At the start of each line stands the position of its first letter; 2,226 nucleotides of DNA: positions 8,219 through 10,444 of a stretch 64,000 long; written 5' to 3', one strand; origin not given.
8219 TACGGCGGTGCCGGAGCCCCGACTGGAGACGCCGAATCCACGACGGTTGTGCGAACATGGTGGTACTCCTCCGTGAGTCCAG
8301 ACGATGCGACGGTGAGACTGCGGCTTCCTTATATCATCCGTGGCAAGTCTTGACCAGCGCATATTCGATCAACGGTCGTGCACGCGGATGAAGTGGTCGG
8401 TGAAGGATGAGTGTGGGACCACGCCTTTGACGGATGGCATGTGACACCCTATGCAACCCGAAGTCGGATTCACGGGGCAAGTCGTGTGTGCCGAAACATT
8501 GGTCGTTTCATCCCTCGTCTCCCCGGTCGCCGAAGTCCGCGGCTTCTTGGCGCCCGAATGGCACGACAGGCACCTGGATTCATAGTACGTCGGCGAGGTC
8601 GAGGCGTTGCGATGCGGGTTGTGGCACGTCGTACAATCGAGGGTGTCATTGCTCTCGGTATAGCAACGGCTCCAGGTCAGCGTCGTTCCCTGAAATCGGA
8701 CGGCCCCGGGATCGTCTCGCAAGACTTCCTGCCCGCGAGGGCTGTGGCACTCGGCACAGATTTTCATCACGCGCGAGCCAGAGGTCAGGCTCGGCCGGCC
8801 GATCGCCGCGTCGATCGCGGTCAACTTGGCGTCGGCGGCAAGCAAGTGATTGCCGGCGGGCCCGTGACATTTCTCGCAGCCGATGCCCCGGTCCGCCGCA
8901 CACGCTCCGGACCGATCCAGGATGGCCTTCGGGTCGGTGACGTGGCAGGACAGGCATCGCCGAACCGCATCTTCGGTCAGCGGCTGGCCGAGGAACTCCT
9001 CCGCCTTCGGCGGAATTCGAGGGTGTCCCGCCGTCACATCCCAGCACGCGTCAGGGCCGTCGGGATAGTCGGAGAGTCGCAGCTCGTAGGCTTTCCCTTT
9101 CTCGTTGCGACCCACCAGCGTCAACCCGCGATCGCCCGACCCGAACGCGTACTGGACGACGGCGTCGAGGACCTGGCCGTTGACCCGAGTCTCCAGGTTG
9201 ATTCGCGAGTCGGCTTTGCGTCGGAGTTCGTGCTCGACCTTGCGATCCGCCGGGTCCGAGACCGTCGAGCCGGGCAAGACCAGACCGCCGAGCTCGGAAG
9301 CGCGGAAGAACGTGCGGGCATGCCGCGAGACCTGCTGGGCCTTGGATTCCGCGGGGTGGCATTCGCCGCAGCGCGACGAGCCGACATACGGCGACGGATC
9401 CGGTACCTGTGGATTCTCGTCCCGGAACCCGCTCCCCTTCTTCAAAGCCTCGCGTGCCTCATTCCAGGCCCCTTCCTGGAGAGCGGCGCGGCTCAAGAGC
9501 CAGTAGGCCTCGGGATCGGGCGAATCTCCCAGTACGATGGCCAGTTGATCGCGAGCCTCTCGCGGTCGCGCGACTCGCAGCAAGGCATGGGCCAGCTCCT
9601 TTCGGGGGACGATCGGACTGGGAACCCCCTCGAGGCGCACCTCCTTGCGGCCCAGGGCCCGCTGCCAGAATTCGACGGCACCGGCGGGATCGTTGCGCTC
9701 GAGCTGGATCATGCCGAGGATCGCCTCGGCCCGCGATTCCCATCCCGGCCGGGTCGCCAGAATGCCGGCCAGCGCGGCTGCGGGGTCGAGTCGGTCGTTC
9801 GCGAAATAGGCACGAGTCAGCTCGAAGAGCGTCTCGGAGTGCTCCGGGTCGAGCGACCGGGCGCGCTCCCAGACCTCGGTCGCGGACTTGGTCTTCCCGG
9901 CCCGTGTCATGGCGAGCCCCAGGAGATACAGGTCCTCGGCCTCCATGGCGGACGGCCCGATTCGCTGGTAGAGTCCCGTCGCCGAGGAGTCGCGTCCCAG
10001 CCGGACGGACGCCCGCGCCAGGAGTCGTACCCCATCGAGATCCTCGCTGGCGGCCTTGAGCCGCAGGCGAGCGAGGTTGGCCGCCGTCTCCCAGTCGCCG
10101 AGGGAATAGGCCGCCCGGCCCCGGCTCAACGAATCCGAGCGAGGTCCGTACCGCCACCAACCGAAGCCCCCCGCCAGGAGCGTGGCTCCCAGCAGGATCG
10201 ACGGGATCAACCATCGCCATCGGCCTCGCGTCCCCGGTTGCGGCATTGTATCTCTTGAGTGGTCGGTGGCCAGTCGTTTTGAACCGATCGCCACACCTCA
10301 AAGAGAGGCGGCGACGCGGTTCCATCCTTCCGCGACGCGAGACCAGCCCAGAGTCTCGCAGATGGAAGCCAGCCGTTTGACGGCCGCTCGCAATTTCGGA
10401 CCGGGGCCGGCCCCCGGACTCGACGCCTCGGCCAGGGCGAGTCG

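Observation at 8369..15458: CRTAC1-like FG-GAP/UnbV protein co-transcribed with two TM-TPR proteins and a TPR-heptahaem cytochrome c fusion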

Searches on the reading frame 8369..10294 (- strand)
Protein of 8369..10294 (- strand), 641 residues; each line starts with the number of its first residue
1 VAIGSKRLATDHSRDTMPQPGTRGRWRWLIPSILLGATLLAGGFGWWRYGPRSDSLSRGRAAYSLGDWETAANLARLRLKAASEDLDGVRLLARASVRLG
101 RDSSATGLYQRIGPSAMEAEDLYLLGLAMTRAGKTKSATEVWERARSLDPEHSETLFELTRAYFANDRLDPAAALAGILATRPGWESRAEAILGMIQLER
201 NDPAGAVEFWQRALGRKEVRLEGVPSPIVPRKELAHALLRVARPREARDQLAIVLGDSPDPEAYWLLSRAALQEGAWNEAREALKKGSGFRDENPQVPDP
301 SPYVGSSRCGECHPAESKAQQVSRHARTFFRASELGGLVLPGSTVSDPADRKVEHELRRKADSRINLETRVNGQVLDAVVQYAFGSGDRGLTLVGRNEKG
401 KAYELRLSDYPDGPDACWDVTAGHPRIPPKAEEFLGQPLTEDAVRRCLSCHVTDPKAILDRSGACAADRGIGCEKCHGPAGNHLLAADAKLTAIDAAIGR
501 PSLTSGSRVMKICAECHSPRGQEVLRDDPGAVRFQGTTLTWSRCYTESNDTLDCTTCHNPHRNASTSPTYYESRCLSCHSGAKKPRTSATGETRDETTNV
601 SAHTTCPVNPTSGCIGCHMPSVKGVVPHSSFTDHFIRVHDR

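Call 3: search_protein_families(library=pfam, proteins=[window:8369-10294:-], max_evalue=0.01)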
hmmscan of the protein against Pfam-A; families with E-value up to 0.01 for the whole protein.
window:8369-10294:- (641 aa): 13 families
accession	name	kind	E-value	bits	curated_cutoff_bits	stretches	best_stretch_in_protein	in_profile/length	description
PF14559.12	TPR_19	-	9.6e-11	42.3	25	2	131-180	3-53/68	Tetratricopeptide repeat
PF13432.12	TPR_16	-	1.5e-10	41.8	32.7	1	233-285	2-55/65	Tetratricopeptide repeat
PF07719.23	TPR_2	-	2.8e-09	36.8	27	1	119-152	1-34/34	Tetratricopeptide repeat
PF13428.12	TPR_14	-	2.8e-07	31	23.5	1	121-161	3-43/44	Tetratricopeptide repeat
PF12895.13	ANAPC3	-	4e-07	30.7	27.2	1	108-174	11-77/82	Anaphase-promoting complex, cyclosome, subunit 3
PF14522.11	Cytochrome_C7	-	1.5e-06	28.3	24.8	0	470-559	13-67/67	Cytochrome c7 and related cytochrome c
PF22113.1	Mtrc-MtrF_II-IV_dom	-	1.6e-06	28.2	30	1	472-566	83-171/176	Outer membrane cytochrome MtrC/MtrF-like, domains II/IV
PF23914.1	TPR_CcmH_CycH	-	1.7e-06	28.4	42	1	106-214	37-148/158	Cytochrome c-type biogenesis protein H TPR domain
PF14537.11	Cytochrom_c3_2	-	3.5e-06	27.8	25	1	550-619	5-65/79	Cytochrome c3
PF09699.15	Paired_CXXCH_1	-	0.00016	21.7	20.6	0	553-583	8-40/41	Doubled CXXCH motif (Paired_CXXCH_1)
PF13174.12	TPR_6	-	0.00064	20.6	26.3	0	122-151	3-32/33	Tetratricopeptide repeat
PF00515.34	TPR_1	-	0.0017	18.6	27.8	0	193-214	7-28/34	Tetratricopeptide repeat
PF13435.11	Cytochrome_C554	-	0.0022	19.3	20.8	1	443-478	47-84/84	Cytochrome c554 and c-prime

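Call 4: search_protein_families(library=ncbifam, proteins=[window:8369-10294:-], max_evalue=0.01)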
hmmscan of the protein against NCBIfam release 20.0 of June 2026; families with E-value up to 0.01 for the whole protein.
window:8369-10294:- (641 aa): 9 families
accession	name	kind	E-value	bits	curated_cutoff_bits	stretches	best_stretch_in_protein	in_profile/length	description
TIGR02917.1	PEP_TPR_lipo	equivalog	1.1e-11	43.4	312.2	2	122-287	468-627/899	XrtA/PEP-CTERM system TPR-repeat protein PrsT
NF041198.1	UshA_like_PCGU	equivalog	2.2e-10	39.7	275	2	446-520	444-511/519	UshA-like (seleno)protein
NF052415.1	T3SS_chap_SctY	equivalog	1.1e-07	32.4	70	0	231-285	43-101/106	type III secretion apparatus assembly chaperone SctY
NF040959.1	MamA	equivalog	7.5e-07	28.8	200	1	114-172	66-124/204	magnetosome protein MamA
TIGR03508.1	decahem_SO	subfamily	8.9e-07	28.6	192.2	1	446-520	4-80/258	DmsE family decaheme c-type cytochrome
NF041028.1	decahem_GSU2203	exception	3.2e-06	26.6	325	1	469-583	66-159/317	GSU2203 family decaheme c-type cytochrome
TIGR03939.1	PGA_TPR_OMP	equivalog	0.0023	16.2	366.65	1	60-190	94-222/800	poly-beta-1,6 N-acetyl-D-glucosamine export porin PgaA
TIGR04510.1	mod_pep_cyc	subfamily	0.0032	16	400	1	113-213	392-493/814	putative peptide modification system cyclase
TIGR02521.1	type_IV_pilW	equivalog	0.0062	16.1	154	0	125-175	141-191/234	type IV pilus biogenesis/stability protein PilW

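Call 6: find_homologous_proteins(query=window:8369-10294:-, max_evalue=0.00001)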
Query window:8369-10294:- (641 aa): 314 proteins with E <= 0.00001 among 8000 candidates; the best 120 are listed.
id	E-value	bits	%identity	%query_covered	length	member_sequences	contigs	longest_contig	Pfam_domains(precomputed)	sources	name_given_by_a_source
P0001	0.0e+0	1299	99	89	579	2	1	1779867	PF14559.13,PF23914.2,PF14537.12,PF12895.14,PF13432.13,PF13428.13,PF07719.24,PF14522.12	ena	-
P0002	0.0e+0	1025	71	97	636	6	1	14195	PF14559.13,PF23914.2,PF12895.14,PF13432.13,PF13428.13,PF07719.24,PF14522.12,PF13174.13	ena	-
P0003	9.1e-288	974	69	96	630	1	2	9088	PF14559.13,PF23914.2,PF12895.14,PF13432.13,PF13428.13,PF07719.24,PF14522.12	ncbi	ncbi:MAG: tetratricopeptide repeat protein [Isosphaeraceae bacterium]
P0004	4.6e-285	965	67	96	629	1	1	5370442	PF14559.13,PF23914.2,PF14537.12,PF12895.14,PF13432.13,PF13428.13,PF07719.24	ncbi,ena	-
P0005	3.1e-281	953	67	96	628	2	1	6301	PF07721.21,PF14559.13,PF23914.2,PF00515.35,PF12895.14,PF13432.13,PF13428.13,PF07719.24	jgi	jgi:tetratricopeptide (TPR) repeat protein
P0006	2.3e-269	914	63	97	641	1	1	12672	PF14559.13,PF23914.2,PF09699.16,PF13432.13,PF13428.13,PF07719.24,PF14522.12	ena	-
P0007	9.1e-253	859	63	96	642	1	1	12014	PF14559.13,PF12895.14,PF13424.13,PF13176.13,PF13432.13,PF13428.13,PF07719.24,PF20308.5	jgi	jgi:tetratricopeptide (TPR) repeat protein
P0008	5.6e-250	849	61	96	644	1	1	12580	PF14559.13,PF13424.13,PF13176.13,PF13432.13,PF13428.13,PF07719.24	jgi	jgi:tetratricopeptide (TPR) repeat protein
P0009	1.3e-249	848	63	96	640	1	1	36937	PF14559.13,PF13432.13,PF13428.13,PF07719.24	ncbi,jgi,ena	jgi:tetratricopeptide (TPR) repeat protein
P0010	1.3e-248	845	63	97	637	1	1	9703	PF14559.13,PF23914.2,PF12895.14,PF13432.13,PF13428.13,PF07719.24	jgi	jgi:tetratricopeptide (TPR) repeat protein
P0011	3.0e-248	844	67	88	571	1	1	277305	PF14559.13,PF23914.2,PF13432.13,PF13428.13,PF07719.24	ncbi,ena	-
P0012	3.1e-243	827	61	96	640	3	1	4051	PF14559.13,PF09699.16,PF12895.14,PF13424.13,PF13432.13,PF13428.13,PF07719.24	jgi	jgi:tetratricopeptide (TPR) repeat protein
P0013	3.7e-241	820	62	91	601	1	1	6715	PF14559.13,PF12895.14,PF13432.13,PF13428.13,PF07719.24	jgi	jgi:tetratricopeptide (TPR) repeat protein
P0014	2.3e-238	811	61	95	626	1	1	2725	PF14559.13,PF12895.14,PF13432.13,PF13428.13,PF07719.24,PF14522.12,PF22113.2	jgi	jgi:tetratricopeptide (TPR) repeat protein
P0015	3.5e-238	810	60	96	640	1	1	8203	PF14559.13,PF13432.13,PF13428.13,PF07719.24,PF22113.2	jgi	jgi:tetratricopeptide (TPR) repeat protein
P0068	2.0e-213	729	55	97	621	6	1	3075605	PF14559.13,PF23914.2,PF14537.12,PF13371.13,PF12895.14,PF13424.13,PF13432.13,PF13428.13,PF07719.24,PF14522.12,PF22113.2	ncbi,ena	-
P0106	5.6e-197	674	53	97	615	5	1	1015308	PF14537.12,PF13432.13,PF14522.12,PF22113.2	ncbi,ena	-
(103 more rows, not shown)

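Call 7: find_encoding_contigs(protein=P0004, flank=10000, max_places=2)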
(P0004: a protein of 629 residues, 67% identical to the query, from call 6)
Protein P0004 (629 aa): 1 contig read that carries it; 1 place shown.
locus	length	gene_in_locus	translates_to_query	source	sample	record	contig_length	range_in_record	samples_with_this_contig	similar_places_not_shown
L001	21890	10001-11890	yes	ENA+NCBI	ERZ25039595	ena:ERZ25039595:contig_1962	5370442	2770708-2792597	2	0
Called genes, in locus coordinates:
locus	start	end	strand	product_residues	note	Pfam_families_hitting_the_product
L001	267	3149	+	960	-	PF09586:YfhO (faint)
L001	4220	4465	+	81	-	-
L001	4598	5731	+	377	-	PF07963:N_methyl, PF07596:SBP_bac_10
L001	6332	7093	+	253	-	PF07719:TPR_2 (faint), PF13174:TPR_6 (faint), PF13371:TPR_9 (faint), PF13428:TPR_14 (faint), PF14559:TPR_19 (faint), PF23914:TPR_CcmH_CycH (faint), PF24575:TPR_Slam (faint), PF13432:TPR_16 (weak), +8 more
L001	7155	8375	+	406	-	PF13432:TPR_16 (faint), PF14559:TPR_19 (faint), PF00515:TPR_1 (faint), PF07719:TPR_2 (faint), PF13414:TPR_11 (faint), PF13428:TPR_14 (faint), PF13431:TPR_17 (faint), PF24575:TPR_Slam (faint)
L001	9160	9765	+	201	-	PF13431:TPR_17 (faint), PF07719:TPR_2 (faint), PF13181:TPR_8 (faint), PF13432:TPR_16 (faint), PF14559:TPR_19 (faint), PF13414:TPR_11 (weak), PF13428:TPR_14 (weak)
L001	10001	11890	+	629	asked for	PF07719:TPR_2 (faint), PF12895:ANAPC3 (faint), PF13428:TPR_14 (faint), PF14559:TPR_19 (faint), PF23914:TPR_CcmH_CycH (weak), PF13432:TPR_16 (weak), PF14537:Cytochrom_c3_2 (faint)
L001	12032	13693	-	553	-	PF13428:TPR_14 (faint), PF14559:TPR_19 (weak)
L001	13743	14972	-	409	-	-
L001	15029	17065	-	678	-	PF04542:Sigma70_r2, PF08281:Sigma70_r4_2, PF13620:CarboxypepD_reg (faint)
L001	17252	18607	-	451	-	-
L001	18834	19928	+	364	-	-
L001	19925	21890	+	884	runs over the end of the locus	PF01590:GAF (faint), PF13185:GAF_2, PF08447:PAS_3, PF08448:PAS_4 (weak), PF00512:HisKA, PF02518:HATPase_c, PF00072:Response_reg, PF01627:Hpt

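Call 8: find_encoding_contigs(protein=P0068, flank=10000, max_places=2)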
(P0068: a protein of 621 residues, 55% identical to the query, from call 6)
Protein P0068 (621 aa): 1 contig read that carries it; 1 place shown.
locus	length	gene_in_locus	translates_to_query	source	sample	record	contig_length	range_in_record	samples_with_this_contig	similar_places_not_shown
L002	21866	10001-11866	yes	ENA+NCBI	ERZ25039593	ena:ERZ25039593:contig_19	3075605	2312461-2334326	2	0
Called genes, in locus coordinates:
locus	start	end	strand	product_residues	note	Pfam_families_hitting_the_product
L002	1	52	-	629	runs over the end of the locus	PF00092:VWA, PF13519:VWA_2 (faint)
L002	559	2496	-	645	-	PF00092:VWA (weak)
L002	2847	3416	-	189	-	PF12773:DZR (faint)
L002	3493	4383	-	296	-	-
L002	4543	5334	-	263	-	PF01895:PhoU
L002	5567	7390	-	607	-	-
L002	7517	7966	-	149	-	-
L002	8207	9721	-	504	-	PF00478:IMPDH, PF00571:CBS, PF03060:NMO, PF01070:FMN_dh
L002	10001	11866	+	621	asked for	PF13432:TPR_16 (faint), PF07719:TPR_2 (faint), PF12895:ANAPC3 (faint), PF13371:TPR_9 (faint), PF13424:TPR_12 (faint), PF13428:TPR_14 (faint), PF14559:TPR_19 (faint), PF23914:TPR_CcmH_CycH (faint), +3 more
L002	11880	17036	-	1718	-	PF07635:PSCyt1, PF23381:Beta-prop_IFT122_1st, PF23414:Beta-prop_EML_2, PF24805:EIF3I, PF24807:WD40_CDC20-Fz, PF25173:Beta-prop_WDR3_1st, PF25174:Beta-prop_THOC3, PF25175:Beta-prop_WDR5, +18 more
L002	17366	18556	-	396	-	PF00266:Aminotran_5, PF01212:Beta_elim_lyase (weak)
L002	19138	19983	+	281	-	-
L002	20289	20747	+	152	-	-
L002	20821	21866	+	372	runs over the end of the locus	PF00629:MAM (weak)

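Call 9: find_encoding_contigs(protein=P0106, flank=10000, max_places=2)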
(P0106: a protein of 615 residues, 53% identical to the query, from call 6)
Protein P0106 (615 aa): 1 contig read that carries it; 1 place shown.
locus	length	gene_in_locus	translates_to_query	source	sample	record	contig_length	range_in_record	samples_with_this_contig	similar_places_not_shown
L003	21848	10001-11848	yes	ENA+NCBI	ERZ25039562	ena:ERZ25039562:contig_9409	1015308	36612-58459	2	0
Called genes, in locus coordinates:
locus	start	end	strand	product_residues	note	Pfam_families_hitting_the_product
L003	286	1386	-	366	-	PF07963:N_methyl, PF07596:SBP_bac_10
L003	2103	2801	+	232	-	PF00884:Sulfatase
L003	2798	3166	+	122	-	-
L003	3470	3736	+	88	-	-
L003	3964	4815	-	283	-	PF13428:TPR_14 (faint), PF07719:TPR_2 (faint), PF00515:TPR_1 (faint), PF14559:TPR_19 (weak), PF13432:TPR_16 (weak)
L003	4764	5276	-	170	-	PF13432:TPR_16 (weak)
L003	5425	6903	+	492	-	PF00753:Lactamase_B, PF23023:Anti-Pycsar_Apyc1 (weak), PF12706:Lactamase_B_2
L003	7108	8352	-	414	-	PF13517:FG-GAP_3, PF07593:UnbV_ASPIC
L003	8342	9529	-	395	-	PF13517:FG-GAP_3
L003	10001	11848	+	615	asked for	PF13432:TPR_16 (faint), PF14537:Cytochrom_c3_2 (faint), PF14522:Cytochrome_C7 (faint), PF22113:Mtrc-MtrF_II-IV_dom (faint)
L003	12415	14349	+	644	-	PF01564:Spermine_synth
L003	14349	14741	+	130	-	-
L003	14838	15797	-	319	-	PF00975:Thioesterase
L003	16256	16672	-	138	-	PF13193:AMP-binding_C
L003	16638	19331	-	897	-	PF00668:Condensation, PF00501:AMP-binding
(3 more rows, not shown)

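Call 11: find_related_loci(query=A1, collection=genome_contigs, flank=10000)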
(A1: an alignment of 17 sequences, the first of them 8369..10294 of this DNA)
Query A1 (641 aa) in genome_contigs; peptide patterns used: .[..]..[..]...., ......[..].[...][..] (x = any residue, [..] = any of these).
596 stretches matched a pattern (row limit reached: there are more); 566 encode a relative of the query (tblastn E <= 1e-3); the best 80 are kept; 79 distinct loci.
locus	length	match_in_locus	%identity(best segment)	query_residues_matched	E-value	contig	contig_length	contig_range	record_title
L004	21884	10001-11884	67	18-639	0e+0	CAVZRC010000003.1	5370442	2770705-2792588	MAG: uncultured Planctomycetota bacterium isolate MFD09671.bin.2.109 genome assembly, contig: contig_1962, whole genome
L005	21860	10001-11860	55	16-639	0e+0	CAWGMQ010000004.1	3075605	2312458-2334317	MAG: uncultured Planctomycetota bacterium isolate MFD09567.bin.1.13 genome assembly, contig: contig_19, whole genome sho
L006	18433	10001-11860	54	33-639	0e+0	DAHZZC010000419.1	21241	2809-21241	MAG TPA_asm: Planctomycetales bacterium isolate clean5766 k141_275979, whole genome shotgun sequence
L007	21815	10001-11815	55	48-638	0e+0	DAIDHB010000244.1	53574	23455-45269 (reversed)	MAG TPA_asm: Planctomycetales bacterium isolate clean336 k141_40871, whole genome shotgun sequence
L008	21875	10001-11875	53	27-639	0e+0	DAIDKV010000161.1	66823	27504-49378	MAG TPA_asm: Planctomycetales bacterium isolate clean412 k141_1489766, whole genome shotgun sequence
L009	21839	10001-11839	55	20-636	0e+0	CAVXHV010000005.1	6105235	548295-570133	MAG: uncultured Planctomycetota bacterium isolate MFD04463.bin.2.228 genome assembly, contig: contig_19085, whole genome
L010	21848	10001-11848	49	17-639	2e-177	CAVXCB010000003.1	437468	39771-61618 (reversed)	MAG: uncultured Planctomycetaceae bacterium isolate MFD02579.bin.2.29 genome assembly, contig: contig_12053, whole genom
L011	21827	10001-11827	47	29-638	4e-166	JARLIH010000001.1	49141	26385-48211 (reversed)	MAG: Isosphaeraceae bacterium isolate MAG_BA398 MetaBAT2_Bin_398_Anoxic_k141_5767, whole genome shotgun sequence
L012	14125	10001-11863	44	7-639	5e-162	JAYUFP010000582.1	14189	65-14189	MAG: Isosphaeraceae bacterium isolate GFS_7813 GFS_7813_581, whole genome shotgun sequence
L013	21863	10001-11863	47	23-641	2e-160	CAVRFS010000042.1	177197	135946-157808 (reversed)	MAG: uncultured Planctomycetota bacterium isolate MFD04463.bin.2.108 genome assembly, contig: contig_36662, whole genome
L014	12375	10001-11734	46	44-636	6e-158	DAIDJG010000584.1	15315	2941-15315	MAG TPA_asm: Singulisphaera sp. isolate clean19 k141_480614, whole genome shotgun sequence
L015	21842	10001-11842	46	22-639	3e-153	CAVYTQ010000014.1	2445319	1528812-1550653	MAG: uncultured Planctomycetota bacterium isolate MFD09671.bin.2.154 genome assembly, contig: contig_3946, whole genome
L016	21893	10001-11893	42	10-639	7e-153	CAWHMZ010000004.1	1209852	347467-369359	MAG: uncultured Isosphaeraceae bacterium isolate MFD09567.bin.2.77 genome assembly, contig: contig_21716, whole genome s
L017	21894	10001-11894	71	17-639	0e+0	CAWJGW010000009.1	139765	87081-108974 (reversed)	MAG: uncultured Isosphaeraceae bacterium isolate MFD04463.bin.2.46 genome assembly, contig: contig_22222, whole genome s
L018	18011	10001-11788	45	30-639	1e-151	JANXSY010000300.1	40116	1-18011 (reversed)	MAG: Isosphaeraceae bacterium isolate 338R_metabat_120 338R_k141_53430, whole genome shotgun sequence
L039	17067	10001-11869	38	21-638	1e-119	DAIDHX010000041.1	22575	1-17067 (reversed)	MAG TPA_asm: Planctomycetales bacterium isolate clean352 k141_802429, whole genome shotgun sequence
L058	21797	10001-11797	43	27-631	2e-85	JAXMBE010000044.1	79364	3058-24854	MAG: Isosphaeraceae bacterium isolate STL-PLA28 C1.179.fa-44, whole genome shotgun sequence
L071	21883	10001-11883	44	17-641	3e-123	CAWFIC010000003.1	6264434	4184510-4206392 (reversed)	MAG: uncultured Planctomycetota bacterium isolate MFD02579.bin.2.73 genome assembly, contig: contig_1813, whole genome s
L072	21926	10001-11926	41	16-641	5e-83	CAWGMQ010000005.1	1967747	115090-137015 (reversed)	MAG: uncultured Planctomycetota bacterium isolate MFD09567.bin.1.13 genome assembly, contig: contig_2, whole genome shot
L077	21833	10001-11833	34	17-637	5e-93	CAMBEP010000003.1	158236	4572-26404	MAG: Candidatus Kuenenia stuttgartiensis isolate MsH-30jul19-150 genome assembly, contig: MsH-30jul19-C94, whole genome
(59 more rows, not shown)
